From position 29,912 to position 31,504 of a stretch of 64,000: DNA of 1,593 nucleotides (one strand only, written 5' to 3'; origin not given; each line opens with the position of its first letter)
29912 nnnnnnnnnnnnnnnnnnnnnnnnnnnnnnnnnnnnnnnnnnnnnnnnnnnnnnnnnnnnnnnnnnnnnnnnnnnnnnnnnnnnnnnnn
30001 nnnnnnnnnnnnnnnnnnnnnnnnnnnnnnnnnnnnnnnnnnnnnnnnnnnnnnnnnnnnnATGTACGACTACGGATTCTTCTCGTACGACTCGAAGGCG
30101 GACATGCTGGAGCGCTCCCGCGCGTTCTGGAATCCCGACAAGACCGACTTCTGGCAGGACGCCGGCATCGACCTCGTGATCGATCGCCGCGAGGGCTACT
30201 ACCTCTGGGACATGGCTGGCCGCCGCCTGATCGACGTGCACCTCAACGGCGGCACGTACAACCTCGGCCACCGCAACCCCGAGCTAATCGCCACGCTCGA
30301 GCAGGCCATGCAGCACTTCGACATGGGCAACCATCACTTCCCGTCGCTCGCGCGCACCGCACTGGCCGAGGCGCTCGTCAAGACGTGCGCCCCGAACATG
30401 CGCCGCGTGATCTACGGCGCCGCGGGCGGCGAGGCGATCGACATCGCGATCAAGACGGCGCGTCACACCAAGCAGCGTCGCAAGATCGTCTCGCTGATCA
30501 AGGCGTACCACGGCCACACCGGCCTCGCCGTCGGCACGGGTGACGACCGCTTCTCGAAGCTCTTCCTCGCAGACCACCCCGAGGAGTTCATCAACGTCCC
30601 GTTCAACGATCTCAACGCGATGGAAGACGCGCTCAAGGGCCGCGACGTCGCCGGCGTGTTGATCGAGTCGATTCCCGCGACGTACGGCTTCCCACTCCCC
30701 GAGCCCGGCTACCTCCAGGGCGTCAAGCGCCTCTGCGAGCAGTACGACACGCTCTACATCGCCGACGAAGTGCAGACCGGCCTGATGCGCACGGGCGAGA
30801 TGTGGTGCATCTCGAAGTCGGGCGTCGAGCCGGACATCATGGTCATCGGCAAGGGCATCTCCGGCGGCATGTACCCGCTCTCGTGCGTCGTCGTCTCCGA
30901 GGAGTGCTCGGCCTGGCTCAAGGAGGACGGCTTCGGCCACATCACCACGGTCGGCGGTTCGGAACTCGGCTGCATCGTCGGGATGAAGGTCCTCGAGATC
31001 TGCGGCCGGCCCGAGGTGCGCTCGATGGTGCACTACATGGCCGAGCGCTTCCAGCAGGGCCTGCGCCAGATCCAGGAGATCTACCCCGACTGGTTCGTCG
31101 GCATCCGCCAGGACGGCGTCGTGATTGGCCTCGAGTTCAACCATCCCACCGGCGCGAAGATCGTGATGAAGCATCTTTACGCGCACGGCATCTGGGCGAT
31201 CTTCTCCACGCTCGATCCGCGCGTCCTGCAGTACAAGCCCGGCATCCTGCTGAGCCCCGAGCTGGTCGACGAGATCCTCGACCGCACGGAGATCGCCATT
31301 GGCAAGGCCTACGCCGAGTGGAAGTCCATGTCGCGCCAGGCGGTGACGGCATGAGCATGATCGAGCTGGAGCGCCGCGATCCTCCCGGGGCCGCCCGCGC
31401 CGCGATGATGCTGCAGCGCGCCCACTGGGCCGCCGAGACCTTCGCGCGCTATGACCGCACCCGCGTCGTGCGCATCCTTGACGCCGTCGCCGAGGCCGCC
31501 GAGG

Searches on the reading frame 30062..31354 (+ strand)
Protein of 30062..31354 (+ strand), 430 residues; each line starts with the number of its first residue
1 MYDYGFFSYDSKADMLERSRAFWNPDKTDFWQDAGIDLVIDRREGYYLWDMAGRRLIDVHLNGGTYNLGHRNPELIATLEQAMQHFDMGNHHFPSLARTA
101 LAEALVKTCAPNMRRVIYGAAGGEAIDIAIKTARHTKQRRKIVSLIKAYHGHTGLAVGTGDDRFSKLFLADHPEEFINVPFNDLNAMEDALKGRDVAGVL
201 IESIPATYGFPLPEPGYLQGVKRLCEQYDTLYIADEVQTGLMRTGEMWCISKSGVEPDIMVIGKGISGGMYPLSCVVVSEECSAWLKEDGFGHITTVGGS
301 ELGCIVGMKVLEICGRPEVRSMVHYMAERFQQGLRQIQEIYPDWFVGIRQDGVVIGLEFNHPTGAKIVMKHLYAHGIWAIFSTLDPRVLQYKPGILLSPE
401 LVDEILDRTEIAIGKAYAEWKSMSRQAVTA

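Call 6: search_protein_families(library=pfam, proteins=[window:30062-31354:+])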
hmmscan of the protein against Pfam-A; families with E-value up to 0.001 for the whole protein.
window:30062-31354:+ (430 aa): 1 family
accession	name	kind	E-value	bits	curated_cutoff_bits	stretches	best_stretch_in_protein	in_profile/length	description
PF00202.27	Aminotran_3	-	2.2e-69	234.5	30.5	1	37-410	10-400/403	Aminotransferase class-III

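Call 8: find_related_loci(query=window:30062-31354:+, collection=genome_contigs, flank=10000)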
Query window:30062-31354:+ (430 aa) in genome_contigs; peptide patterns used: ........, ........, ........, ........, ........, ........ (x = any residue, [..] = any of these).
71 stretches matched a pattern; 54 encode a relative of the query (tblastn E <= 1e-3); 54 distinct loci.
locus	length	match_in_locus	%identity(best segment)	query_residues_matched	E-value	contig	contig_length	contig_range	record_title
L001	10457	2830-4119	100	1-430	0e+0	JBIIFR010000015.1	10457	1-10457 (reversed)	MAG: Gaiellales bacterium isolate ME2001-06-04pf_3300042445_group1_bin226 Rohwer_bin383_scaffold_5226_c1, whole genome s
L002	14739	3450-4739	100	1-430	0e+0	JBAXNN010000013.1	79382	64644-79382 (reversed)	MAG: Thermoleophilia bacterium isolate ELA480 MAG480_13, whole genome shotgun sequence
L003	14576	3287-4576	98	1-430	0e+0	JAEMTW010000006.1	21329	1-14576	MAG: Thermoleophilia bacterium isolate SupBloom_Metag_035 Bloom_5_S5_NODE_962_length_21329_cov_6.976497, whole genome sh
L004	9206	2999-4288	97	1-430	0e+0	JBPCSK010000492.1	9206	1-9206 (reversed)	MAG: Gaiellales bacterium S1Ck117_846840_flag_0_multi_4.3169_len_9206, whole genome shotgun sequence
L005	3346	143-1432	96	1-430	0e+0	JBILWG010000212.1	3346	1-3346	MAG: Gaiellales bacterium isolate ME2018-09-14_3300042561_group8_bin152 Rohwer_bin385_scaffold_55628_c1, whole genome sh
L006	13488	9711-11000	94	1-430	0e+0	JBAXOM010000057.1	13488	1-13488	MAG: Thermoleophilia bacterium isolate ELA505 MAG505_57, whole genome shotgun sequence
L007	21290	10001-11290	94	1-430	0e+0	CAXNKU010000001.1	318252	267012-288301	MAG: Gaiellales bacterium isolate ME-04may21-LR-75 genome assembly, contig: ME-04may21-LR-C209, whole genome shotgun seq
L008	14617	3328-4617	94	1-430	0e+0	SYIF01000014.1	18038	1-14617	MAG: Actinomycetota bacterium isolate F1-60-MAGs149 F1-60__c70472, whole genome shotgun sequence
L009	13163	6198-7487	89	1-430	0e+0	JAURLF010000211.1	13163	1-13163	MAG: Gaiellales bacterium isolate SFB_Oligo_Co_114 k141_4054775, whole genome shotgun sequence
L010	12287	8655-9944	88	1-430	0e+0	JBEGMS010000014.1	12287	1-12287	MAG: Actinomycetota bacterium isolate NASQAN2016_083_B_bin.61 scaffold_99794, whole genome shotgun sequence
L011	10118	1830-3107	88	1-426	0e+0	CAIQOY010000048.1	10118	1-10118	MAG: uncultured actinobacterium isolate LaPlata-b_bin-0125 genome assembly, contig: bin-0125:048/408, whole genome shotg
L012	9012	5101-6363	82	1-421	0e+0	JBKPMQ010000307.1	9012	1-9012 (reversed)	MAG: Actinomycetota bacterium isolate GS_HAYS_MAG_00062 GS_HAYS_000002684128, whole genome shotgun sequence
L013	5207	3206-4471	82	1-422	0e+0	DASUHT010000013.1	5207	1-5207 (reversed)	MAG TPA_asm: Gaiellales bacterium isolate SMAG_U1441 k141_1419494, whole genome shotgun sequence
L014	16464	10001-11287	82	1-429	0e+0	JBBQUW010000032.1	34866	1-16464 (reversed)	MAG: Gaiellales bacterium isolate Co_metawrap_1954 Cmw_1954_k141_18544967_length_34866_cov_10.9986, whole genome shotgun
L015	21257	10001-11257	83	1-419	0e+0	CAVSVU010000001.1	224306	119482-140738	MAG: uncultured Actinomycetes bacterium isolate MFD05841.bin.1.21 genome assembly, contig: contig_102620, whole genome s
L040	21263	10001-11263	82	1-421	0e+0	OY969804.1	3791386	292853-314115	MAG: uncultured Actinomycetes bacterium isolate MFD00731.bin.c.4 genome assembly, chromosome: 1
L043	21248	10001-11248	68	1-416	0e+0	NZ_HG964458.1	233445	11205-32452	Mycolicibacterium austroafricanum strain DSM 44191, whole genome shotgun sequence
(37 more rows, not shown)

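Call 36: search_dna_similar(query=window:30062-31354:+, collection=plasmids, mode=protein, max_evalue=1e-80, max_rows=15)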
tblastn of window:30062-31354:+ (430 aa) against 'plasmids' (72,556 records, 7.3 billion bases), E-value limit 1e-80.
Records with a match: 3; places in all: 3; records where one place covers at least 80% of the query: 3.
Best place of each record, by identity: <60% 3.
By first word of the organism name: Phyllobacterium 1; Mesorhizobium 1; Pseudomonas 1.
By predicted mobility (MOB-suite, as given by PLSDB): conjugative 3.
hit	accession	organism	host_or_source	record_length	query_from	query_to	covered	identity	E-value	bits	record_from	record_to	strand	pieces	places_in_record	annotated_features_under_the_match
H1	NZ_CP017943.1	Phyllobacterium zundukense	Oxytropis triphylla,cell culture,root ...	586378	1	413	96%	57.9%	1e-158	503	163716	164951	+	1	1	aminotransferase class III-fold pyridoxal phosphate-dependent enzyme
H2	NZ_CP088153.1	Mesorhizobium mediterraneum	Cicer arietinum L.,cell culture,radical ...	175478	1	413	96%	57.4%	5e-156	495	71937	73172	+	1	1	aminotransferase class III-fold pyridoxal phosphate-dependent enzyme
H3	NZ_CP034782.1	Pseudomonas sp. MPC6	-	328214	12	413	93%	48.1%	1e-108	359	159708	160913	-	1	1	aminotransferase class III-fold pyridoxal phosphate-dependent enzyme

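Call 37: get_annotated_region(hit=H1, flank=8000)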
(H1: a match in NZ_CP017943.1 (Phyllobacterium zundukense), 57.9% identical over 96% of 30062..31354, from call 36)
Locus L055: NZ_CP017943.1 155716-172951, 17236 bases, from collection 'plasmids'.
description: Phyllobacterium zundukense strain Tri-48 plasmid unnamed2, complete sequence
organism: Phyllobacterium zundukense (NCBI taxid 1867719)
taxonomy: Bacteria; Pseudomonadota; Alphaproteobacteria; Hyphomicrobiales; Phyllobacteriaceae; Phyllobacterium; Phyllobacterium zundukense
host: -; source: Oxytropis triphylla,cell culture,root nodule; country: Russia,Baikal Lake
typing (MOB-suite, as given by PLSDB): conjugative; replicon rep_cluster_471; relaxase MOBQ; mating-pair formation MPF_T
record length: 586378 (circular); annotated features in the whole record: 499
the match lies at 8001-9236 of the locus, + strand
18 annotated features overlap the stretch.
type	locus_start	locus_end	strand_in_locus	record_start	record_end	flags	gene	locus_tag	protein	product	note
CDS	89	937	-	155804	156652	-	-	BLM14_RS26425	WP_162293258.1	DeoR/GlpR family DNA-binding transcription regulator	-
CDS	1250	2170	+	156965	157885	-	-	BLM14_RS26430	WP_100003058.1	ABC transporter permease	GO:0055085 - transmembrane transport [Evidence IEA]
CDS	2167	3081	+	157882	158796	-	-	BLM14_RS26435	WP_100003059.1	ABC transporter permease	-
CDS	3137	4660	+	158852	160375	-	-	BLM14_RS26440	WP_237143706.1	ABC transporter substrate-binding protein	-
CDS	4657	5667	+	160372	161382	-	-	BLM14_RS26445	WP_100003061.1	ABC transporter ATP-binding protein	-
CDS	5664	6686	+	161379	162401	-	-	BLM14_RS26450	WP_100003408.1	oligopeptide/dipeptide ABC transporter ATP-binding protein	GO:0015833 - peptide transport [Evidence IEA]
CDS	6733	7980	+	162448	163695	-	-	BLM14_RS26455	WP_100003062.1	alkaline phosphatase family protein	-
CDS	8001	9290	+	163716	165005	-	-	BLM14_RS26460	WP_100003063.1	aminotransferase class III-fold pyridoxal phosphate-dependent enzyme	-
CDS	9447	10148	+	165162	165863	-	-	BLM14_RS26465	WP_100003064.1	DUF1045 domain-containing protein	-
CDS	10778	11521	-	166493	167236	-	phnF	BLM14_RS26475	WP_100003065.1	phosphonate metabolism transcriptional regulator PhnF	GO:0015716 - organic phosphonate transport [Evidence IEA]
CDS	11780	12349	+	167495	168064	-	-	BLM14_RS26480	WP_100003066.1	ABC transporter substrate-binding protein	-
CDS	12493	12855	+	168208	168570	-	-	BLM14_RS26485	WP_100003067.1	DUF6481 family protein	-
CDS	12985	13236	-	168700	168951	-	-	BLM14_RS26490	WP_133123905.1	hypothetical protein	-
CDS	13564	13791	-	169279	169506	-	-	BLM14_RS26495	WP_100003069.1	helix-turn-helix transcriptional regulator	-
CDS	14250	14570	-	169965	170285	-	-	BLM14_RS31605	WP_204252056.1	hypothetical protein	-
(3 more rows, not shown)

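Call 39: find_homologous_proteins(query=L043:17056-17823:+, max_evalue=1e-30)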
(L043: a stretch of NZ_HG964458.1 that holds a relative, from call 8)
Query L043:17056-17823:+ (255 aa): 791 proteins with E <= 1e-30 among 6907 candidates; the best 120 are listed.
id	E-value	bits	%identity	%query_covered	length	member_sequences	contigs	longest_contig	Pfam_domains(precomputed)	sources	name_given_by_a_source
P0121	1.7e-153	527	98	100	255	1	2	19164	PF02082.27,PF00392.28,PF07702.19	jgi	jgi:GntR family transcriptional regulator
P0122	7.1e-142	489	93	99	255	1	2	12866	PF02082.27,PF00392.28,PF07702.19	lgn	-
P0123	7.6e-142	489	92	99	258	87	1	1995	PF02082.27,PF00392.28,PF07702.19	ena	-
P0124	3.3e-141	487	91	100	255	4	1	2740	PF02082.27,PF00392.28,PF07702.19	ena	-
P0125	3.3e-141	487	92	99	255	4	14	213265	PF02082.27,PF00392.28,PF07702.19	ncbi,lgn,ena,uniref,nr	ncbi:GntR family transcriptional regulator [Mycolicibacterium iranicum]|uniref:GntR family transcrip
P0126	8.9e-141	485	91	100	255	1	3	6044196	PF02082.27,PF00392.28,PF07702.19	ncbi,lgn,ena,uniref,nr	ncbi:GntR family transcriptional regulator [Mycolicibacterium parafortuitum]|uniref:GntR family tran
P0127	1.1e-140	485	91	100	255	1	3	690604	PF02082.27,PF00392.28,PF07702.19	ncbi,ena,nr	ncbi:GntR family transcriptional regulator [Mycobacterium sp. EPG1]|nr:GntR family transcriptional r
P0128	3.1e-140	483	92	99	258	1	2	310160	PF02082.27,PF00392.28,PF07702.19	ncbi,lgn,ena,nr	ncbi:MAG: GntR family transcriptional regulator [Mycolicibacterium rufum]|nr:GntR family transcripti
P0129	3.4e-140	483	90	100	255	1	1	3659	PF02082.27,PF00392.28,PF07702.19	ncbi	-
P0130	9.5e-140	482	90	100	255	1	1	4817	PF02082.27,PF00392.28,PF07702.19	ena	-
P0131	1.9e-139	481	91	100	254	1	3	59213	PF02082.27,PF00392.28,PF07702.19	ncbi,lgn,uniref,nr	ncbi:GntR family transcriptional regulator [Mycolicibacterium iranicum]|uniref:GntR family transcrip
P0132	3.9e-138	477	90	99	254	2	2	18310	PF02082.27,PF00392.28,PF07702.19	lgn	-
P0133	6.8e-138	476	90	99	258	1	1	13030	PF02082.27,PF00392.28,PF07702.19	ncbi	-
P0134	1.0e-137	475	90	99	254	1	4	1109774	PF02082.27,PF00392.28,PF07702.19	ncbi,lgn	-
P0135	1.5e-137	475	91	99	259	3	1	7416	PF02082.27,PF00392.28,PF07702.19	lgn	-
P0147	3.4e-135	467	87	99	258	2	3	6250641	PF02082.27,PF00392.28,PF07702.19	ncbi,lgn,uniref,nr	ncbi:GntR family transcriptional regulator [Mycolicibacterium sediminis]|uniref:GntR family transcri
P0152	6.6e-133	459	88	99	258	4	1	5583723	PF02082.27,PF00392.28,PF07702.19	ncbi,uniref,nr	ncbi:transcriptional regulator [Mycolicibacterium chubuense NBB4]|uniref:Transcriptional regulator n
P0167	1.9e-130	451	84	99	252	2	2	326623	PF02082.27,PF00392.28,PF07702.19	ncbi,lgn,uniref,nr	ncbi:GntR family transcriptional regulator [Mycolicibacterium sphagni]|uniref:GntR family transcript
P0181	1.1e-129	449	83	98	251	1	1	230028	PF02082.27,PF00392.28,PF07702.19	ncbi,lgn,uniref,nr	ncbi:GntR family transcriptional regulator [Mycolicibacterium arenosum]|uniref:GntR family transcrip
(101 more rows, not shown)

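Call 40: find_encoding_contigs(protein=P0152, flank=10000, max_places=1)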
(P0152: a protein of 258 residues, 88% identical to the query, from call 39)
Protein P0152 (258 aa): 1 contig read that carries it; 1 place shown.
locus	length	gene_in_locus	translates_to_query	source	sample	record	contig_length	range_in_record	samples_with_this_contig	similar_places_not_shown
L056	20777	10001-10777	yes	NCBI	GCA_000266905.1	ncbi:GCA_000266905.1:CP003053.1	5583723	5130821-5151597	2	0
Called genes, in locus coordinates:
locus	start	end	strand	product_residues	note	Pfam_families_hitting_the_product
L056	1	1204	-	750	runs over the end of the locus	PF02286:Dehydratase_LU, PF02288:Dehydratase_MU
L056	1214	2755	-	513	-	PF00324:AA_permease, PF13520:AA_permease_2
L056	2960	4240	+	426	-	PF00202:Aminotran_3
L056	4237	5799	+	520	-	PF00171:Aldedh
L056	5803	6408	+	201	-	PF27545:CsoS1D_N, PF00936:BMC (weak)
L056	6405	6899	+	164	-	-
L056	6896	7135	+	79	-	PF03319:EutN_CcmL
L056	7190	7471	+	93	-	PF00936:BMC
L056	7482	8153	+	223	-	PF27545:CsoS1D_N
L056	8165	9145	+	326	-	PF01636:APH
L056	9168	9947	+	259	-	PF00106:adh_short, PF08659:KR, PF13561:adh_short_C2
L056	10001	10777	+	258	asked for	PF00392:GntR, PF02082:Rrf2 (weak), PF07702:UTRA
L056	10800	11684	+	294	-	PF00749:tRNA-synt_1c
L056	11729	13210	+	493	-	PF00497:SBP_bac_3, PF00528:BPD_transp_1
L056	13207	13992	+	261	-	PF13555:AAA_29 (faint), PF00005:ABC_tran, PF02463:SMC_N (faint), PF13304:AAA_21 (weak)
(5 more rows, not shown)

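Call 41: find_encoding_contigs(protein=P0147, flank=10000, max_places=1)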
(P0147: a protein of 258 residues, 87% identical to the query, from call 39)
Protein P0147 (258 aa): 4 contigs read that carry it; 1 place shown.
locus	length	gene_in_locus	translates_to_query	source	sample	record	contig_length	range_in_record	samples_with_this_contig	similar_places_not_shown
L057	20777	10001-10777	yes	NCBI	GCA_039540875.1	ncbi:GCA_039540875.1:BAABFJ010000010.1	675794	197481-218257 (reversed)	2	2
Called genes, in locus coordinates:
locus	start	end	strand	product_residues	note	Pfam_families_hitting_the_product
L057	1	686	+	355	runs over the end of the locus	PF01068:DNA_ligase_A_M, PF04679:DNA_ligase_A_C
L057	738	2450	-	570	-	PF18427:DDR_swiveling, PF08841:DDR, PF14450:FtsA (weak)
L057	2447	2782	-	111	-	PF02287:Dehydratase_SU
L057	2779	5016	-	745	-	PF02286:Dehydratase_LU, PF02288:Dehydratase_MU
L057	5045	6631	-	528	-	PF00324:AA_permease, PF13520:AA_permease_2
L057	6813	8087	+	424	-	PF00202:Aminotran_3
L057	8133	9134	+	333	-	PF01636:APH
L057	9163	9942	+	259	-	PF00106:adh_short, PF08659:KR, PF23441:SDR, PF13561:adh_short_C2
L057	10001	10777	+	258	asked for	PF00392:GntR, PF02082:Rrf2 (weak), PF07702:UTRA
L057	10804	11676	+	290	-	PF00749:tRNA-synt_1c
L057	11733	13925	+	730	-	PF00497:SBP_bac_3, PF09084:NMT1 (faint), PF10613:Lig_chan-Glu_bd (faint), PF12974:Phosphonate-bd (faint), PF00497:SBP_bac_3, PF00528:BPD_transp_1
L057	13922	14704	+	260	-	PF00005:ABC_tran, PF02463:SMC_N (faint), PF13304:AAA_21 (weak)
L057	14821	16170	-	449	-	PF00890:FAD_binding_2 (faint), PF01266:DAO, PF01593:Amino_oxidase, PF07992:Pyr_redox_2 (weak), PF12831:FAD_oxidored (weak), PF13450:NAD_binding_8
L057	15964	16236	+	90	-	-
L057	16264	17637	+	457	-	PF13450:NAD_binding_8, PF01593:Amino_oxidase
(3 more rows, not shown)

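Call 42: find_encoding_contigs(protein=P0167, flank=10000, max_places=1)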
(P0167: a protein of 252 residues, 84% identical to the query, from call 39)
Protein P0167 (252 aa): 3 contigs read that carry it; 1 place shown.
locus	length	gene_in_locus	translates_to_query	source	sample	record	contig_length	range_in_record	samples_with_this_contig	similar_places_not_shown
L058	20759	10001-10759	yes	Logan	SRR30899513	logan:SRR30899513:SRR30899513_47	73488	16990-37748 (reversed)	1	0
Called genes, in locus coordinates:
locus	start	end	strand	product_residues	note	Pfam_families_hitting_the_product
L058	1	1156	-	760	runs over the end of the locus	PF02286:Dehydratase_LU, PF02288:Dehydratase_MU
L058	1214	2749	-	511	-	PF13520:AA_permease_2, PF00324:AA_permease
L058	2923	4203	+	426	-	PF00202:Aminotran_3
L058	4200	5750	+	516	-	PF00171:Aldedh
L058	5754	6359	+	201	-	PF27545:CsoS1D_N, PF00936:BMC (weak)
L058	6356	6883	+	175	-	-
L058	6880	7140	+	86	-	PF03319:EutN_CcmL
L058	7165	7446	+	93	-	PF00936:BMC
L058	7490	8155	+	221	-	PF27545:CsoS1D_N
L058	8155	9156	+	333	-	PF01636:APH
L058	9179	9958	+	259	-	PF00106:adh_short, PF08659:KR, PF13561:adh_short_C2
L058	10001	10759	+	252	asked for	PF00392:GntR, PF02082:Rrf2, PF07702:UTRA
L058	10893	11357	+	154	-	PF06210:DUF1003 (weak)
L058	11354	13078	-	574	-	-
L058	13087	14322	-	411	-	PF11271:PorA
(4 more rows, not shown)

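Call 43: find_encoding_contigs(protein=P0181, flank=10000, max_places=1)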
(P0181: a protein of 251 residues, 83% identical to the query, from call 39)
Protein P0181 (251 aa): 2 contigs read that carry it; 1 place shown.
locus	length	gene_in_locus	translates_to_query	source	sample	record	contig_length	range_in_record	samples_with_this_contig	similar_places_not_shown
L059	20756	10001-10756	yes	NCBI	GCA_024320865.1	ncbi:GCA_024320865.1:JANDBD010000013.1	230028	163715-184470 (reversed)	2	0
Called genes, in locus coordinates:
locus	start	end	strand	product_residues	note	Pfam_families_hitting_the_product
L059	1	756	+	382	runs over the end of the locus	PF05631:MFS_5 (faint), PF07690:MFS_1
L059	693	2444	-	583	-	PF14450:FtsA (faint), PF18427:DDR_swiveling, PF08841:DDR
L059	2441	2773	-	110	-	PF02287:Dehydratase_SU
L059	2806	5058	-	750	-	PF02286:Dehydratase_LU, PF02288:Dehydratase_MU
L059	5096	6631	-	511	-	PF00324:AA_permease, PF13520:AA_permease_2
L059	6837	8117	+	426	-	PF00202:Aminotran_3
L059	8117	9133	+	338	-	PF01636:APH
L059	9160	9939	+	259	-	PF00106:adh_short, PF08659:KR, PF13561:adh_short_C2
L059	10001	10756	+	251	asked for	PF00392:GntR, PF02082:Rrf2, PF07702:UTRA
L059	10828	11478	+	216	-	PF00753:Lactamase_B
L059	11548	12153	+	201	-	PF00440:TetR_N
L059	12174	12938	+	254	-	PF04116:FA_hydroxylase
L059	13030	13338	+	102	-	-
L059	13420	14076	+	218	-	PF00072:Response_reg, PF00486:Trans_reg_C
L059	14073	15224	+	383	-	PF00672:HAMP, PF00512:HisKA, PF02518:HATPase_c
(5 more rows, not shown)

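Call 55: search_protein_families(library=pfam, proteins=[L040:8739-9944:-], max_evalue=0.01)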
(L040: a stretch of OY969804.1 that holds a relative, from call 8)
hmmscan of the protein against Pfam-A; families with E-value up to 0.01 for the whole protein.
L040:8739-9944:- (401 aa): 5 families
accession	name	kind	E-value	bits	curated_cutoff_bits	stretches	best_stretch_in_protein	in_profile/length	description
PF01266.30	DAO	-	2.4e-62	212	27.9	1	18-366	2-352/353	FAD dependent oxidoreductase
PF07992.20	Pyr_redox_2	-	0.00027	20.9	26.1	1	17-227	2-119/291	Pyridine nucleotide-disulphide oxidoreductase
PF13450.12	NAD_binding_8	-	0.00042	21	21.9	1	20-49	1-29/68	NAD(P)-binding Rossmann-like domain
PF13738.12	Pyr_redox_3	-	0.0027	17.5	30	0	174-223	93-141/305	Pyridine nucleotide-disulphide oxidoreductase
PF13454.12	NAD_binding_9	-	0.0032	17.9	21.8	0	19-77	1-61/155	FAD-NAD(P)-binding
